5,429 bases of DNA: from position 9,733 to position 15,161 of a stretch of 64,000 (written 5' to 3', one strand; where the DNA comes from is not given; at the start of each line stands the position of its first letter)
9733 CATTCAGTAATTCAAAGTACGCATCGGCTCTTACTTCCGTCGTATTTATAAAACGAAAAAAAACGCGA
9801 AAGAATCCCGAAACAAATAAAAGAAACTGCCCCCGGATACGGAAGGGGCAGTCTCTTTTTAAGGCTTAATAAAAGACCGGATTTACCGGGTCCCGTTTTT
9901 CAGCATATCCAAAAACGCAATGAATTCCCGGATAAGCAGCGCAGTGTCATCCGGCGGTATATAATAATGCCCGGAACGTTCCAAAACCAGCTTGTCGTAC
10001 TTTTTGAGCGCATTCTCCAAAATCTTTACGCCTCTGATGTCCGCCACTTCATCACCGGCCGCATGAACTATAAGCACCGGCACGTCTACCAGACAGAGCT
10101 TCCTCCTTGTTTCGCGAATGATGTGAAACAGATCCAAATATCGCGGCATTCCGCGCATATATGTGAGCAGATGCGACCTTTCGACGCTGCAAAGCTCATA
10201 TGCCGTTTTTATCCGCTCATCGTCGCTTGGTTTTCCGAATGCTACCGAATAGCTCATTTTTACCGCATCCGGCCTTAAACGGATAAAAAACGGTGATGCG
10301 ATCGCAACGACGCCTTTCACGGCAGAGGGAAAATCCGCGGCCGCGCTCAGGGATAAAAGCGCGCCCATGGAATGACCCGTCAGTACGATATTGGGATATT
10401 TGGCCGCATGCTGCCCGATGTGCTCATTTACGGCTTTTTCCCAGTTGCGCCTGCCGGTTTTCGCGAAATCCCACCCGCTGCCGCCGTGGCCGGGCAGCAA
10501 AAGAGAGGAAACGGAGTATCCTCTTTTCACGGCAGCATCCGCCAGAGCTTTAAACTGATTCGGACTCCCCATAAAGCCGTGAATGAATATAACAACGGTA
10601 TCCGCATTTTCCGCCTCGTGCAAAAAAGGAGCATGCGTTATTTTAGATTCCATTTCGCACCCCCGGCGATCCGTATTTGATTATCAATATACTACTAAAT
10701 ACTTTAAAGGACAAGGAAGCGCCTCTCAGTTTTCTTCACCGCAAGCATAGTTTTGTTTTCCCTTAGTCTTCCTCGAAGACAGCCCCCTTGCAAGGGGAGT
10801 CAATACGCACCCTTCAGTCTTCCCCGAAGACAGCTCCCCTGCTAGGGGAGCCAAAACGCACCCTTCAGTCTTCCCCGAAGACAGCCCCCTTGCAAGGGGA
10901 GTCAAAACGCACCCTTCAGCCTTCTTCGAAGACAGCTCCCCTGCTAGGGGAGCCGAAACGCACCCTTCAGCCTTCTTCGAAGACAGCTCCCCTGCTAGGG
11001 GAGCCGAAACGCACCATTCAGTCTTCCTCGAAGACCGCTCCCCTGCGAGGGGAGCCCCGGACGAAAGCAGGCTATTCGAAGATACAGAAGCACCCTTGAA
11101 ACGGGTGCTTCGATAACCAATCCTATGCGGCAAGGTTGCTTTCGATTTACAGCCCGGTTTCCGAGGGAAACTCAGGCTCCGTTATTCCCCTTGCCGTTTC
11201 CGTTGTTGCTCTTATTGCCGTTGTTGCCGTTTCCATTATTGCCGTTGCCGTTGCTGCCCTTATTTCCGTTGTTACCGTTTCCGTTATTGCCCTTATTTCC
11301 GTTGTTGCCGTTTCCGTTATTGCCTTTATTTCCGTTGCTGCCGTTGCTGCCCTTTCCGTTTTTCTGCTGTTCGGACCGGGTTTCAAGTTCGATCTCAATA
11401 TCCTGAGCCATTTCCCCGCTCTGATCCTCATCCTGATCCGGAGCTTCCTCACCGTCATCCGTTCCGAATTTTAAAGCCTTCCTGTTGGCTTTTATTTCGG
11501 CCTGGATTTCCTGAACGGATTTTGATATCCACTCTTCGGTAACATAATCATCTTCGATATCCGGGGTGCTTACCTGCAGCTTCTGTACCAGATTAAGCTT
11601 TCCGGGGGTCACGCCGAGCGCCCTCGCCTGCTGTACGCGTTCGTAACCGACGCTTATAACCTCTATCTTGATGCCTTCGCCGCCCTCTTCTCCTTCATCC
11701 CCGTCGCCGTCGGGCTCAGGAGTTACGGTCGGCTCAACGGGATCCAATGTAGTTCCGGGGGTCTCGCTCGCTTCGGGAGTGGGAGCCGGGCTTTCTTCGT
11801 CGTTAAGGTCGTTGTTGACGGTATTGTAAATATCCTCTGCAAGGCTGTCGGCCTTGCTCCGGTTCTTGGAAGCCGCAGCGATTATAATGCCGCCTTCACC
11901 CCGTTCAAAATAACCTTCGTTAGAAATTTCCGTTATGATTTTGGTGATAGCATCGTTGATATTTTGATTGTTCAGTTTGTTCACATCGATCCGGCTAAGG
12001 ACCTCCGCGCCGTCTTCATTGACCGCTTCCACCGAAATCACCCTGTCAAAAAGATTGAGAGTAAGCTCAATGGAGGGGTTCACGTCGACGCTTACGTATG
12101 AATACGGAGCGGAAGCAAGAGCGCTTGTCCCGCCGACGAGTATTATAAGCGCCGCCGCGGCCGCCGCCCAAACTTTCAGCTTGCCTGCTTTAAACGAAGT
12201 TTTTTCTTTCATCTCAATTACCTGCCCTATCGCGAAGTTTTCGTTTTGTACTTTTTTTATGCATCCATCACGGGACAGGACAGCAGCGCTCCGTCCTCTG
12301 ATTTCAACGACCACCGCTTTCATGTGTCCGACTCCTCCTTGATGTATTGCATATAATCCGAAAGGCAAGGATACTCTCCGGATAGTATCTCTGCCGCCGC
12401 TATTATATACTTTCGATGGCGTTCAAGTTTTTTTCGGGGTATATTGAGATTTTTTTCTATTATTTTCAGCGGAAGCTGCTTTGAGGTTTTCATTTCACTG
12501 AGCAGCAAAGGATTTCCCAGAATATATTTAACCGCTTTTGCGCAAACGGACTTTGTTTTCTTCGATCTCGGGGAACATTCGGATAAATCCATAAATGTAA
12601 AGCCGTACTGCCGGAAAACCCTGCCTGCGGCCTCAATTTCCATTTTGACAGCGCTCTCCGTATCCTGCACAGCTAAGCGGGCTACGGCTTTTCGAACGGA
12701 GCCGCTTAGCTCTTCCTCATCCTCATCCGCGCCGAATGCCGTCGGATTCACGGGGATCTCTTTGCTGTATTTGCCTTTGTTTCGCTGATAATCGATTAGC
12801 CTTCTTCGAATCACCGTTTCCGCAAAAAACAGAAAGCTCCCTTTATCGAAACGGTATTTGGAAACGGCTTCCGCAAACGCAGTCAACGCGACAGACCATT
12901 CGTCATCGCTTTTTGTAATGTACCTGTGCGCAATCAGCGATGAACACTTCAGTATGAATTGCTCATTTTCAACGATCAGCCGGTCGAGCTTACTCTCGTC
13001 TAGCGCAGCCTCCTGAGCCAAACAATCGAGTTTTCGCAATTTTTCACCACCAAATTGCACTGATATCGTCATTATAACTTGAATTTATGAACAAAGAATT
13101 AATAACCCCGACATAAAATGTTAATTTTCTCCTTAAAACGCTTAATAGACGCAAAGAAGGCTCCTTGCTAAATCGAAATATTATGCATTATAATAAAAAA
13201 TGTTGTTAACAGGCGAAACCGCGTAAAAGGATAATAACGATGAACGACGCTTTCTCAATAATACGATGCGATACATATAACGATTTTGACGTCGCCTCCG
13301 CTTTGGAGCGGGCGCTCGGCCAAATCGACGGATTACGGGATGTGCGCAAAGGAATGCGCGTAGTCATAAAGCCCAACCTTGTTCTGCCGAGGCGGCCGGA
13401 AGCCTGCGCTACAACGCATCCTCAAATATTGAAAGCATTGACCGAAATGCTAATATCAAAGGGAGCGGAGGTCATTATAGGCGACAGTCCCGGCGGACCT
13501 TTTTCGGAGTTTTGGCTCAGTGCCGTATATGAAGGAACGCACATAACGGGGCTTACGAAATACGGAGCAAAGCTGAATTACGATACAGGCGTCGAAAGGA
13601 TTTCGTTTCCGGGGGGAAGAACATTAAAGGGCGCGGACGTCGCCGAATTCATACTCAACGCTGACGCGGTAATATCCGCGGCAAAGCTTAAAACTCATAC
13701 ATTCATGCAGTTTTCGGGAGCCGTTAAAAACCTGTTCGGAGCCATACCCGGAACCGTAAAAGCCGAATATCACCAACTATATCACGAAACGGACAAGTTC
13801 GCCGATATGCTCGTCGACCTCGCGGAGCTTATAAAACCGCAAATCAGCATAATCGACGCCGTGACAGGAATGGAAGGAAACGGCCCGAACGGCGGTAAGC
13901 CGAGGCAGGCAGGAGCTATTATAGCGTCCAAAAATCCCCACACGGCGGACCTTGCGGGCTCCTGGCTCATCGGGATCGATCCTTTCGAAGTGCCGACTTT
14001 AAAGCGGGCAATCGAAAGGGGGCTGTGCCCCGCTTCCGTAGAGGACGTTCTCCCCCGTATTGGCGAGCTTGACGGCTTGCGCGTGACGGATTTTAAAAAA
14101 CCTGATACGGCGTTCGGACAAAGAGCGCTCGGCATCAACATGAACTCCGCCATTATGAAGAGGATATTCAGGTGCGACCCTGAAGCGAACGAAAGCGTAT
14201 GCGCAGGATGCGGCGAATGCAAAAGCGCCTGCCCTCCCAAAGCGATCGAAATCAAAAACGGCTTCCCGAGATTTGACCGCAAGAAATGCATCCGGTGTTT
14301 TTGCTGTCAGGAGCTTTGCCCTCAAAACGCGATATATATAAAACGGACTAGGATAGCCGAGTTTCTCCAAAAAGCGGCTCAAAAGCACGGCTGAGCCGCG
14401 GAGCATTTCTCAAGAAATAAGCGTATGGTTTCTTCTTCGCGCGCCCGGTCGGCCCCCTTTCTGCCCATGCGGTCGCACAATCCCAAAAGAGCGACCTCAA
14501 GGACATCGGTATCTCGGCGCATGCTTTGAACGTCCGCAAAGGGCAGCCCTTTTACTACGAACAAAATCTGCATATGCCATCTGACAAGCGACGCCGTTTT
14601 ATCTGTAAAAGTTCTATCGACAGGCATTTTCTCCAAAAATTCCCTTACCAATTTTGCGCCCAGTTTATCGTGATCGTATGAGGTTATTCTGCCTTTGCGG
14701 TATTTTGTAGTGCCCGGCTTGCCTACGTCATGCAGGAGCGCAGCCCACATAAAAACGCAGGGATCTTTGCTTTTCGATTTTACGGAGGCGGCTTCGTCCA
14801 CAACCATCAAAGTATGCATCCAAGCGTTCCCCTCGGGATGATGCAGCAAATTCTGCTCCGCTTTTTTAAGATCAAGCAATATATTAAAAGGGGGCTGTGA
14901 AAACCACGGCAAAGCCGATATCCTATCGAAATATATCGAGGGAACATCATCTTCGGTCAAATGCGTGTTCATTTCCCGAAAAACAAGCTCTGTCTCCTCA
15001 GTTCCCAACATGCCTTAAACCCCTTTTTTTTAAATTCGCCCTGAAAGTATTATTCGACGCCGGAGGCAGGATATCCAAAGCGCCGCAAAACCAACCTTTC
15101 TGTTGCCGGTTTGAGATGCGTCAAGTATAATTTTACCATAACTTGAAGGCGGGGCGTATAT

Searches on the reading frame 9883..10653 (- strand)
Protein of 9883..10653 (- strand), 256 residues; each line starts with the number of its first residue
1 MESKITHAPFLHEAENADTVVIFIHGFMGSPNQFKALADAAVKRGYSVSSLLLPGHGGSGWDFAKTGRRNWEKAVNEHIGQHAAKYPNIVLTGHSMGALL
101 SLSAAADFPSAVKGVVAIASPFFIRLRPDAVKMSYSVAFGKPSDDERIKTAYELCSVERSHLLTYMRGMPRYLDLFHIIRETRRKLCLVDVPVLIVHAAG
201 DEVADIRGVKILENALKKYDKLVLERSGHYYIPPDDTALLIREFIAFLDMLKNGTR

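Call 76: search_protein_families(library=pfam, proteins=[window:9883-10653:-], max_evalue=0.001)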
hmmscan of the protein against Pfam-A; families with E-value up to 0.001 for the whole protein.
window:9883-10653:- (256 aa): 9 families
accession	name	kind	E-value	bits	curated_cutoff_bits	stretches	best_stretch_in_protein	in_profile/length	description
PF12146.15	Hydrolase_4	-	1.4e-17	64.2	27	1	16-221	2-222/239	Serine aminopeptidase, S33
PF00561.26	Abhydrolase_1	-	6.9e-17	62.4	25.8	1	20-123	2-108/245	alpha/beta hydrolase fold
PF12697.13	Abhydrolase_6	-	8.8e-12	46.6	26.3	1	21-231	1-206/217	Alpha/beta hydrolase family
PF07819.20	PGAP1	-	2.5e-07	31.1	24.3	1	19-122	5-129/233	PGAP1-like alpha/beta domain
PF02230.22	Abhydrolase_2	-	8.6e-06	26.2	23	0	84-121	102-139/217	Phospholipase/Carboxylesterase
PF00326.27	Peptidase_S9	-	1.2e-05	25.4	22.6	1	38-248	7-206/213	Prolyl oligopeptidase family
PF01764.32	Lipase_3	-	0.0003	21.1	22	1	62-108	43-84/140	Lipase (class 3)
PF05057.20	DUF676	-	0.00069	19.6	20.3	0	15-109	2-100/217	Putative serine esterase (DUF676)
PF20408.4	Abhydrolase_11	-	0.00096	19.4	27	0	71-133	60-120/193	Alpha/beta hydrolase domain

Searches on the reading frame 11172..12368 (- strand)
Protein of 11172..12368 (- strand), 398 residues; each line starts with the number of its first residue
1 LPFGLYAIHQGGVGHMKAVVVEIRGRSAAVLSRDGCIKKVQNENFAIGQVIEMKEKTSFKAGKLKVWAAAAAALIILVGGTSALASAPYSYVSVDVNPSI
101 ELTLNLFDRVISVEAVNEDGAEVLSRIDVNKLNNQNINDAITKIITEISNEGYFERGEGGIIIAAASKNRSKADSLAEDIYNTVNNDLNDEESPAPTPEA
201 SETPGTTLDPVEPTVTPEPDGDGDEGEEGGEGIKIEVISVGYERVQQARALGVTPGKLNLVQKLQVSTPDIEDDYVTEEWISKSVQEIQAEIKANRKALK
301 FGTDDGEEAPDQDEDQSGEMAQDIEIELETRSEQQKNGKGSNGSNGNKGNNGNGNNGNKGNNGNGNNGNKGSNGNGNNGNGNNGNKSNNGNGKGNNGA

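Call 75: search_protein_families(library=padloc, proteins=[window:11172-12368:-], max_evalue=0.001)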
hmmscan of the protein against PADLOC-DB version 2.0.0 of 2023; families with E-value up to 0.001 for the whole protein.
window:11172-12368:- (398 aa): 0 families

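Call 76: search_protein_families(library=pfam, proteins=[window:11172-12368:-], max_evalue=0.001)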
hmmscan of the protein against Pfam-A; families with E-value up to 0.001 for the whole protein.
window:11172-12368:- (398 aa): 2 families
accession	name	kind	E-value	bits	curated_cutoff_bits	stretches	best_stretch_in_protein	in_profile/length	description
PF23750.1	RsgI_M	-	1.9e-26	93.7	25.3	1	89-191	1-99/133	Anti-sigma factor RsgI-like central domain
PF12791.13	RsgI_N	-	2.3e-05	24.6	25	1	17-52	3-38/40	Anti-sigma factor N-terminus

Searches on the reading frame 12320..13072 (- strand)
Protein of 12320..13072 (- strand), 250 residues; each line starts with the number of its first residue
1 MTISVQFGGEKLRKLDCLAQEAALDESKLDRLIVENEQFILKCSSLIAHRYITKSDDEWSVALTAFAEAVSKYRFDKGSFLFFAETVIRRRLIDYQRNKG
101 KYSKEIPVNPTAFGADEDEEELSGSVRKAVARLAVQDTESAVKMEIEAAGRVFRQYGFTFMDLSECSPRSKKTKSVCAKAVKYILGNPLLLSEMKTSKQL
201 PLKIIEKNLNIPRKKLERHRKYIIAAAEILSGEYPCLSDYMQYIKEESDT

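Call 75: search_protein_families(library=padloc, proteins=[window:12320-13072:-], max_evalue=0.001)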
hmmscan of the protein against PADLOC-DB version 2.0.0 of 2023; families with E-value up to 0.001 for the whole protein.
window:12320-13072:- (250 aa): 0 families

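Call 76: search_protein_families(library=pfam, proteins=[window:12320-13072:-], max_evalue=0.001)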
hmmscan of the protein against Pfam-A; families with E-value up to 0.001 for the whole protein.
window:12320-13072:- (250 aa): 1 family
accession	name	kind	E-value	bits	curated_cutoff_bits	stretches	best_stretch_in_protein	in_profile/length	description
PF04542.20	Sigma70_r2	-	0.00011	22.4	24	1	56-100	24-69/71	Sigma-70 region 2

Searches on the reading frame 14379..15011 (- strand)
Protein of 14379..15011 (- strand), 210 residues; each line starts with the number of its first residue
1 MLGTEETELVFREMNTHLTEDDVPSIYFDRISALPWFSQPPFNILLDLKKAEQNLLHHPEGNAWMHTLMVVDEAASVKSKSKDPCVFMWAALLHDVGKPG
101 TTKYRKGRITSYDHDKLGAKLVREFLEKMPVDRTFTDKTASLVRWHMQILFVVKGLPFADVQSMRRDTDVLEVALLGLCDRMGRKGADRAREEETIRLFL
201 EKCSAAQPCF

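Call 75: search_protein_families(library=padloc, proteins=[window:14379-15011:-], max_evalue=0.001)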
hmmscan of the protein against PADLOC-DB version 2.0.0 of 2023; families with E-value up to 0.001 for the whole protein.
window:14379-15011:- (210 aa): 4 families
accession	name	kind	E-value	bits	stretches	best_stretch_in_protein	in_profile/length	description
PDLC01254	Cas3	-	7.5e-05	21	1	63-135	9-77/164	CAS-I; effector_G3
PDLC00940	Cas3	-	9.8e-05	20.6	1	66-147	4-101/178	CRISPR-associated endonuclease Cas3-HD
PDLC01765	Cas3c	-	0.00046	17.2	1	64-134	24-81/612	-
PDLC01293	Cas10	-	0.00091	16.2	0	88-128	2-38/577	CAS-III; effector_LS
